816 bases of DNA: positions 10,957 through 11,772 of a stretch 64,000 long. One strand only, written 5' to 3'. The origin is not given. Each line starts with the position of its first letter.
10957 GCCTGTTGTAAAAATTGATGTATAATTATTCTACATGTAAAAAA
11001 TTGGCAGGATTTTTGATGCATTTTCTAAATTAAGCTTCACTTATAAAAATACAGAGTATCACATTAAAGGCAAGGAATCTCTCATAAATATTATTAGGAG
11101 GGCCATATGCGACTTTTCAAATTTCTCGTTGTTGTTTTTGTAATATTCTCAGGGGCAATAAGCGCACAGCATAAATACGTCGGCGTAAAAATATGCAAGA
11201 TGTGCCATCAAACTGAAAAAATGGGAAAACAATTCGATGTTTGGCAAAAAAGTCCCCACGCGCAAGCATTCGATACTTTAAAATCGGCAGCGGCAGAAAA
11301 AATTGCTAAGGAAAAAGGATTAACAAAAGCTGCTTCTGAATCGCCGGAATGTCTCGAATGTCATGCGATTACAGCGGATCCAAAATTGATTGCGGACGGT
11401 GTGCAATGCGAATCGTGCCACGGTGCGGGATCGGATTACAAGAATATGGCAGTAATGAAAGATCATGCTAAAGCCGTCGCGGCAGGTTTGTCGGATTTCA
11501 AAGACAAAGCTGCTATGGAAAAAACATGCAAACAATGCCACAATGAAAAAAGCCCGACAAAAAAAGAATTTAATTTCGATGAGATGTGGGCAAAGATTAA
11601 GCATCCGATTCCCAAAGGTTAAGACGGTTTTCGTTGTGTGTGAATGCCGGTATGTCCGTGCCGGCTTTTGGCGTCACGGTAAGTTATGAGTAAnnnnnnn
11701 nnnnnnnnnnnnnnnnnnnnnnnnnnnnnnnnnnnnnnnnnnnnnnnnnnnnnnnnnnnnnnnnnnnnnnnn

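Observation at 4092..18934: Single locus that appears to encode a complete electron-export pathway with at least 62 c-type heme sites plus a dedicated heme lyase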

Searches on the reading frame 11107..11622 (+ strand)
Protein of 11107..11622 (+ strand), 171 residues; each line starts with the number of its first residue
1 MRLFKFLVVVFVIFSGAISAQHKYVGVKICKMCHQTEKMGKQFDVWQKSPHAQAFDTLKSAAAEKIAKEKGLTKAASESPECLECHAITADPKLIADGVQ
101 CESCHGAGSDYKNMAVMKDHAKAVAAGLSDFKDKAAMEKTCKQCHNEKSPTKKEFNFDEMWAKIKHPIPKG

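Call 4: search_protein_families(library=pfam, proteins=[window:11107-11622:+], max_evalue=0.01)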
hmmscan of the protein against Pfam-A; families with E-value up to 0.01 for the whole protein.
window:11107-11622:+ (171 aa): 7 families
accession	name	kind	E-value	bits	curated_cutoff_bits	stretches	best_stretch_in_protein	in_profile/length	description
PF13435.11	Cytochrome_C554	-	2.4e-14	54.5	20.8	1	30-106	2-84/84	Cytochrome c554 and c-prime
PF09699.15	Paired_CXXCH_1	-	1.7e-06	28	20.6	1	96-148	5-39/41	Doubled CXXCH motif (Paired_CXXCH_1)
PF22113.1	Mtrc-MtrF_II-IV_dom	-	2.7e-05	24.2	30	1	21-148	22-166/176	Outer membrane cytochrome MtrC/MtrF-like, domains II/IV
PF14537.11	Cytochrom_c3_2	-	4.1e-05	24.4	25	0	22-105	2-78/79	Cytochrome c3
PF14522.11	Cytochrome_C7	-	0.00015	21.9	24.8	0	97-151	12-54/67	Cytochrome c7 and related cytochrome c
PF02085.21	Cytochrom_CIII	-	0.00017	22.3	22.9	1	21-105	27-101/101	Class III cytochrome C family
PF13442.11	Cytochrome_CBB3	-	0.0081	16.9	27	0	28-59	12-42/68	Cytochrome C oxidase, cbb3-type, subunit III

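Call 5: search_protein_families(library=ncbifam, proteins=[window:11107-11622:+], max_evalue=0.01)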
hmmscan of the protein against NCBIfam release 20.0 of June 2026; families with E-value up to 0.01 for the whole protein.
window:11107-11622:+ (171 aa): 10 families
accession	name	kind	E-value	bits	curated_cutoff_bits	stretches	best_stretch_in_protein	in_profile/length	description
NF041198.1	UshA_like_PCGU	equivalog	1.2e-12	47.2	275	1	20-157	401-518/519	UshA-like (seleno)protein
NF043010.1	Cyt554_Nsmonas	equivalog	2e-12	47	400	1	7-146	11-162/238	cytochrome c-550 CycA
TIGR03508.1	decahem_SO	subfamily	1.1e-05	25.1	192.2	1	90-149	26-81/258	DmsE family decaheme c-type cytochrome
NF045713.1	CxxCH_16_HmcA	equivalog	0.0005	18.8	400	1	28-111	175-258/541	sulfate respiration complex hexadecaheme cytochrome HmcA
TIGR01905.1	paired_CXXCH_1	subfamily_domain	0.00062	19.6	25.2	0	137-149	5-17/41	doubled CXXCH domain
NF041895.1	choice_anch_V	domain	0.00089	19.3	42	0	120-151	8-37/150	choice-of-anchor V domain-containing protein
NF047727.1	4hemeCytCCctA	equivalog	0.0016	18.6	180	1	59-148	17-107/109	tetraheme c-type cytochrome CctA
NF041028.1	decahem_GSU2203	exception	0.0021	17.4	325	0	86-149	55-112/317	GSU2203 family decaheme c-type cytochrome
TIGR03153.1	cytochr_NrfH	equivalog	0.0028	17.7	134.2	0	4-147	5-111/138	cytochrome c nitrite reductase small subunit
NF033196.2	c_type_nonphoto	exception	0.0041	17.2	70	0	23-92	24-97/98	c-type cytochrome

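Call 76: search_solved_structures(query=window:11107-11622:+, max_evalue=0.01)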
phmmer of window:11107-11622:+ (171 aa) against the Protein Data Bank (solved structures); distinct sequences matched with E-value up to 0.01: 1.
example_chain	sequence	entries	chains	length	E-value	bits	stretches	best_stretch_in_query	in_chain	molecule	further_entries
1bvb_A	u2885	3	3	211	4.6e-05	26.5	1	24-145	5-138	CYTOCHROME C-554 | CYTOCHROME C554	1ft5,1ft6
